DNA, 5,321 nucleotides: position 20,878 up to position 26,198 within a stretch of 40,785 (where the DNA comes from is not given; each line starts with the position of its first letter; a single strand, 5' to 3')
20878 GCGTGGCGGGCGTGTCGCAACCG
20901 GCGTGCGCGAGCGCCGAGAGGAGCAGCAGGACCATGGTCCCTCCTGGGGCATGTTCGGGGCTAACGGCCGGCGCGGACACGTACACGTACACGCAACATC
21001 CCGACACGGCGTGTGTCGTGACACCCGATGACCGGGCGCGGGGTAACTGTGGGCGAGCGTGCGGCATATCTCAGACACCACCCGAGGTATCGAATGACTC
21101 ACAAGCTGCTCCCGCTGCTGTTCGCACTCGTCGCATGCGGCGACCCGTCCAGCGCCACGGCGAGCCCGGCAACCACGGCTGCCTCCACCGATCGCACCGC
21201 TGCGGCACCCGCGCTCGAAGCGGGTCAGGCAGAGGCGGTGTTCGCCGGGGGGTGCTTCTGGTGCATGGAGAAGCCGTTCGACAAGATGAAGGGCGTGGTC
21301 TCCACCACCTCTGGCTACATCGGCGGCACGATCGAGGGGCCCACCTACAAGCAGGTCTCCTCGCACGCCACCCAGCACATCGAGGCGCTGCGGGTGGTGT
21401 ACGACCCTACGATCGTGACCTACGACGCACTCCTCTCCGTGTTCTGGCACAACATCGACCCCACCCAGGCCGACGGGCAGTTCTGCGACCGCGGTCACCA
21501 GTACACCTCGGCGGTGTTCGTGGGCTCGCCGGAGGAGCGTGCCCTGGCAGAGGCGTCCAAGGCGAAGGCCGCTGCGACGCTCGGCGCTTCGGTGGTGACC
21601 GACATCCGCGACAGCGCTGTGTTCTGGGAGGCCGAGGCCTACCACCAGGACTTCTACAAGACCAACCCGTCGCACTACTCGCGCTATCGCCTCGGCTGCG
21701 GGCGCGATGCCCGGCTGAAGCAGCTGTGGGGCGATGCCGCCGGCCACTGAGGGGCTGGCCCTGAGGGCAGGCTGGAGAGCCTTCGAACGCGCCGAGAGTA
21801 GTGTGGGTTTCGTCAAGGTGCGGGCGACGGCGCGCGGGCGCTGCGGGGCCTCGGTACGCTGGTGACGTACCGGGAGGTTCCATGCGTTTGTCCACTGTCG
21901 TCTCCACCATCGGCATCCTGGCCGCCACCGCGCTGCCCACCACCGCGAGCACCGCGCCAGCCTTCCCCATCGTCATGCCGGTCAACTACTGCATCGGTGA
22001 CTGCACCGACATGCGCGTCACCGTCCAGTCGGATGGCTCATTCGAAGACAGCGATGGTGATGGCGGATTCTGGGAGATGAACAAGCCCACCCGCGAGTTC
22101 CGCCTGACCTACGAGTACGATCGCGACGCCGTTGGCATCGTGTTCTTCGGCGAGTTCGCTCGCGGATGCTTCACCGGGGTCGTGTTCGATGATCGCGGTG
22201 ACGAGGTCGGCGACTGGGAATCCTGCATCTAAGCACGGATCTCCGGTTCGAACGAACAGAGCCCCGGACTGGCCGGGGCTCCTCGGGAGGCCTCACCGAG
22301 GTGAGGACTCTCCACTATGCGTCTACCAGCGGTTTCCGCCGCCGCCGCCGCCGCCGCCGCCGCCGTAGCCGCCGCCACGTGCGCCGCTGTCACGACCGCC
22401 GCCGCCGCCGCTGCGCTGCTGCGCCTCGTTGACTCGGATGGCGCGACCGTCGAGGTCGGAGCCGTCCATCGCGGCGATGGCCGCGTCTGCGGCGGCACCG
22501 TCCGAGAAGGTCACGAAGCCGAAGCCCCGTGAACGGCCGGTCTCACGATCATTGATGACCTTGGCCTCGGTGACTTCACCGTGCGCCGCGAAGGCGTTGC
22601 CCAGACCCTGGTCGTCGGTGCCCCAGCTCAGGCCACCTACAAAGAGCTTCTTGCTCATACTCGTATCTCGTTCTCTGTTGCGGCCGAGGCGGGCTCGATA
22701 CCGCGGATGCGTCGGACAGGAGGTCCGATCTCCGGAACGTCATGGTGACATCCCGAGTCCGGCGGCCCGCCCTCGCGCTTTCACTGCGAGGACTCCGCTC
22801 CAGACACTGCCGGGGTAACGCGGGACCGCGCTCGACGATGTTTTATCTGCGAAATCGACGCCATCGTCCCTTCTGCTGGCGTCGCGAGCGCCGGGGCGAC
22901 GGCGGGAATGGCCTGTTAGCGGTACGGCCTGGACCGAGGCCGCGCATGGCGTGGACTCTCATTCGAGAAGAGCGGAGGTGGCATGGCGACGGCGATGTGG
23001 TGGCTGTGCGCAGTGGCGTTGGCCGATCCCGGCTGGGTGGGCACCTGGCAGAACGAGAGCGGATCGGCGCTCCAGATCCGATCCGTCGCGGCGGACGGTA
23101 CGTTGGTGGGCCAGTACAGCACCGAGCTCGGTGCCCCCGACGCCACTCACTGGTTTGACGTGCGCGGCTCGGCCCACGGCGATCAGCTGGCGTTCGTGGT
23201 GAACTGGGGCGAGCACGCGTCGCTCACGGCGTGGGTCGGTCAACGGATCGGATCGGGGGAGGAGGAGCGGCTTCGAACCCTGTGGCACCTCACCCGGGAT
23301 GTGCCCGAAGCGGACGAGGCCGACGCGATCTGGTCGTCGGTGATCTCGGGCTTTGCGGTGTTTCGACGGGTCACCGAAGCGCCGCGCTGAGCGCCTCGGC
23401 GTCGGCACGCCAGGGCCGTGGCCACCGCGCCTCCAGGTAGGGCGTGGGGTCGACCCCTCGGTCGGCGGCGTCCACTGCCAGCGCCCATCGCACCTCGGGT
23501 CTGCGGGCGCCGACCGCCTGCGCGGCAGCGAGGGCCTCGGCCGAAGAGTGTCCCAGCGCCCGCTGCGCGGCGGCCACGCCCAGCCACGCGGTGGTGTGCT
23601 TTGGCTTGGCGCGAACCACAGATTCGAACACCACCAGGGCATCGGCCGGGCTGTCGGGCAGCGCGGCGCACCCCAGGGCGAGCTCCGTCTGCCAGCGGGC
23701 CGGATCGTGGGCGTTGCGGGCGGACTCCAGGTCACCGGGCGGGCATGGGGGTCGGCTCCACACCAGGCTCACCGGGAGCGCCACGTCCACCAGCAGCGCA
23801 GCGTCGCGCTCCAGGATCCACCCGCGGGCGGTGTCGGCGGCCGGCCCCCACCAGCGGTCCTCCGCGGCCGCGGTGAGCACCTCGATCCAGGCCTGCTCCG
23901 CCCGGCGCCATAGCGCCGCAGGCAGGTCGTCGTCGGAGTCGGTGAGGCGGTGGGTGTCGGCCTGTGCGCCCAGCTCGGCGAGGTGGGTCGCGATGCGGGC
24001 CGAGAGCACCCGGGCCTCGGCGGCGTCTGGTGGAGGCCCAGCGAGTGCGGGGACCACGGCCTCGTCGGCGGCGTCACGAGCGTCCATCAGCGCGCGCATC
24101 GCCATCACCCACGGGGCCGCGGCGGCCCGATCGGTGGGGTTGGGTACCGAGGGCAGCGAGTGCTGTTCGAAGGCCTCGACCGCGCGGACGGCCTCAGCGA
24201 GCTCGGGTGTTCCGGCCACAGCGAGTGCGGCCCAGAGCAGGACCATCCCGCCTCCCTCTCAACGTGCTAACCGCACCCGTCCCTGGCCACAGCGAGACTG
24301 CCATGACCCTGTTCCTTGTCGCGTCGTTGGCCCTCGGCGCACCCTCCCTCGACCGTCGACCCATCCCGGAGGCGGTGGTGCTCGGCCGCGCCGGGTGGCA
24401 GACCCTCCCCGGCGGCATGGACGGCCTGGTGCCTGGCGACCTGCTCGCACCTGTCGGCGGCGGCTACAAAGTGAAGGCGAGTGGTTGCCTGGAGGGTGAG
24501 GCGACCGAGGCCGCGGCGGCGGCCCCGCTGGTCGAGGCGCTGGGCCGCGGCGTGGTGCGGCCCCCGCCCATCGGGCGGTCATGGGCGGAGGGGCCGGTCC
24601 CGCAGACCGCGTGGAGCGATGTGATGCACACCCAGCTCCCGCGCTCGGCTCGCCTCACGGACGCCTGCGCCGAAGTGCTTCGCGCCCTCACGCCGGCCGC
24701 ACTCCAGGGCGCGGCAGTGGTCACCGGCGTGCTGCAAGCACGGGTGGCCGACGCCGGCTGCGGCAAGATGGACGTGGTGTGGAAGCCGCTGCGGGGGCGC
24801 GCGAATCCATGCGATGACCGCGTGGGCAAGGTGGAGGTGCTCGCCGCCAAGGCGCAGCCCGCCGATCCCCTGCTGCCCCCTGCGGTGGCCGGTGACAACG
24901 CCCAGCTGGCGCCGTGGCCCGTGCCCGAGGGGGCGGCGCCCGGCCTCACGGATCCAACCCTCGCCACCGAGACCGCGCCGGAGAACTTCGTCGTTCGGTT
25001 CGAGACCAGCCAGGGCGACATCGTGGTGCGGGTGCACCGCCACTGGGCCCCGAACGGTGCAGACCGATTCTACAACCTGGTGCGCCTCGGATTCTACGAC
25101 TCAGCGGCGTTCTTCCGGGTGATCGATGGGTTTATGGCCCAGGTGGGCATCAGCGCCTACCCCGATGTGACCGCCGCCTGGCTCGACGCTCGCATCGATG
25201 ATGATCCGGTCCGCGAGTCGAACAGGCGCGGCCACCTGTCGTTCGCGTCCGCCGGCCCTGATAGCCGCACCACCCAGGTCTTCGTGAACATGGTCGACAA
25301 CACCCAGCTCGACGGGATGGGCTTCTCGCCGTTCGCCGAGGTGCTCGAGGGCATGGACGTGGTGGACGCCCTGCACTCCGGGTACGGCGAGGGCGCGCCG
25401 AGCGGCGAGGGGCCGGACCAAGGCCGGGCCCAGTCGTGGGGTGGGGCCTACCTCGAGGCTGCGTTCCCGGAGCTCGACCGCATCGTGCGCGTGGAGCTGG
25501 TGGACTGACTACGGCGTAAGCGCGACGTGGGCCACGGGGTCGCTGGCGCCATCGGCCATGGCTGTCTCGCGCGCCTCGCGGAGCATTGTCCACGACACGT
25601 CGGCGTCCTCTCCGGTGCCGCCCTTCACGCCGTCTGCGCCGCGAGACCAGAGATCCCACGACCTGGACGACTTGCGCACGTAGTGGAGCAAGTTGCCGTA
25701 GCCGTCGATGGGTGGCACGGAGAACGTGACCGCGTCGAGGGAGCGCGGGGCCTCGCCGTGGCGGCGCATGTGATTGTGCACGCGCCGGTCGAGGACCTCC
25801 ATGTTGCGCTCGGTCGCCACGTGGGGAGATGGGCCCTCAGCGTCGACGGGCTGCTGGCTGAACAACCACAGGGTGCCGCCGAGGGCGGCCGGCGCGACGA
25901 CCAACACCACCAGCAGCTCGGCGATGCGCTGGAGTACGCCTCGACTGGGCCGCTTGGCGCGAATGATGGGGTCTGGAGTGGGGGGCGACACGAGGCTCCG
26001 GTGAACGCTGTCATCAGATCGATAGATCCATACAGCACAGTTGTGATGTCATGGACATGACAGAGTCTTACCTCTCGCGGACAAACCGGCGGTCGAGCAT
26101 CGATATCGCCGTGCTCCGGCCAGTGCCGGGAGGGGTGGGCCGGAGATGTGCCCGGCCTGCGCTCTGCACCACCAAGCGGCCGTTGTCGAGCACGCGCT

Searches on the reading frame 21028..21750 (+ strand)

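Call 66: search_protein_families(library=pfam, proteins=[window:21028-21750:+], max_evalue=0.001)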
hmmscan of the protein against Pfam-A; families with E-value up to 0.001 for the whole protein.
window:21028-21750:+ (240 aa): 1 family
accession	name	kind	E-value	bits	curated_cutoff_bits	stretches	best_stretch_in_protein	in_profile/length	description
PF01625.27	PMSR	-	1.7e-57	194.4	23.7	1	69-218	1-152/153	Peptide methionine sulfoxide reductase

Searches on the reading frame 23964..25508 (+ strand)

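Call 66: search_protein_families(library=pfam, proteins=[window:23964-25508:+], max_evalue=0.001)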
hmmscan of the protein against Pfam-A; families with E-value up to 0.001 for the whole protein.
window:23964-25508:+ (514 aa): 1 family
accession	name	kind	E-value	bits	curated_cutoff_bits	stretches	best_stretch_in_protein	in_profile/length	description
PF00160.26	Pro_isomerase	-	4.1e-24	86.1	21.7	1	344-474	2-141/159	Cyclophilin type peptidyl-prolyl cis-trans isomerase/CLD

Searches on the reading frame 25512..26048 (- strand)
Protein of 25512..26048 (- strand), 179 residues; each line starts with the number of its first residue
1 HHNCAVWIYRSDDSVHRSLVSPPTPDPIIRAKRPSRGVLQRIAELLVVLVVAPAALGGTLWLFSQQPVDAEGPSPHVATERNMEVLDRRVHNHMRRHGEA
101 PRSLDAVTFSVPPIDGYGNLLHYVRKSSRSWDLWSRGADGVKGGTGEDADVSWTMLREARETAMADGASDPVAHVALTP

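Call 67: search_protein_families(library=pfam, proteins=[window:25512-26048:-], max_evalue=0.001)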
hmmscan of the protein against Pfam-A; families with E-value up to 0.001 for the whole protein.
window:25512-26048:- (179 aa): 1 family
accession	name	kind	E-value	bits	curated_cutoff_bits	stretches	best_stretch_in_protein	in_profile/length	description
PF08334.16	T2SSG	-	1.2e-05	25.8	21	1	113-152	66-106/108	Type II secretion system (T2SS), protein G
